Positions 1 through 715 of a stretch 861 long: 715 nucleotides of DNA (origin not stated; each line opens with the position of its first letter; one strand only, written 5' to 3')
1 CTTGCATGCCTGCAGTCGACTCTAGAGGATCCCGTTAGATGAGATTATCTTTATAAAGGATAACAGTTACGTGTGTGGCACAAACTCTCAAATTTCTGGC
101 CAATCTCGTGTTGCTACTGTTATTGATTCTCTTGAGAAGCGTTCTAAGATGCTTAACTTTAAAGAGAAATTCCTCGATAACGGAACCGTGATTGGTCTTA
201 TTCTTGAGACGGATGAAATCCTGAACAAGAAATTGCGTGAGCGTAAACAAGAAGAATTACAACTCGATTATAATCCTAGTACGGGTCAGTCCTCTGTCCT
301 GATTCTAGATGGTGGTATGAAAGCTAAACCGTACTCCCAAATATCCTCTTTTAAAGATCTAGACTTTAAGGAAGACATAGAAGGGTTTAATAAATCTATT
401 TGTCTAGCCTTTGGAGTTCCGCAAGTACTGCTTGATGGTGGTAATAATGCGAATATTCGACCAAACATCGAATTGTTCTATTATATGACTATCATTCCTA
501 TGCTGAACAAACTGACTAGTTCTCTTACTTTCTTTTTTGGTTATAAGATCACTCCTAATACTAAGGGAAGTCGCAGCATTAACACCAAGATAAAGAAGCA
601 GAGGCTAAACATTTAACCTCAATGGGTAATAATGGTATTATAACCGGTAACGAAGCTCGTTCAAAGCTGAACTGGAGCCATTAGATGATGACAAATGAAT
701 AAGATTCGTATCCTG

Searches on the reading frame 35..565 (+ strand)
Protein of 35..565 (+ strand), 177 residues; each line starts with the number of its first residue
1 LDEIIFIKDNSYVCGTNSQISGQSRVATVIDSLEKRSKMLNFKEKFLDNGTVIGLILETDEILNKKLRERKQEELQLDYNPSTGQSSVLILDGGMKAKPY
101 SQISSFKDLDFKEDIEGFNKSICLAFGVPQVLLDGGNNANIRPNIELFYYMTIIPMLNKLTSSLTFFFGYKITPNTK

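Call 13: search_protein_families(library=pfam, proteins=[window:35-565:+])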
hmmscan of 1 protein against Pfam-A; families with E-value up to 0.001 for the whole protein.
window:35-565:+ (177 aa): 1 family
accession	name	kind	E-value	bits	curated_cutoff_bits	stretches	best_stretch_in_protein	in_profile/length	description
PF04860.17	Phage_portal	-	2.1e-26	93.3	39.1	1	2-176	114-287/321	Phage portal protein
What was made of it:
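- On Phage portal protein (Pfam PF04860); T5 pb7: The score is 93.3 bits against 39.1, E = 2.1e-26 (call 13).
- Codon 152 is not a domain or gene boundary: Pfam profile positions 114-287 are hit from the second residue on, so the cut lies mid-domain (call 13).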
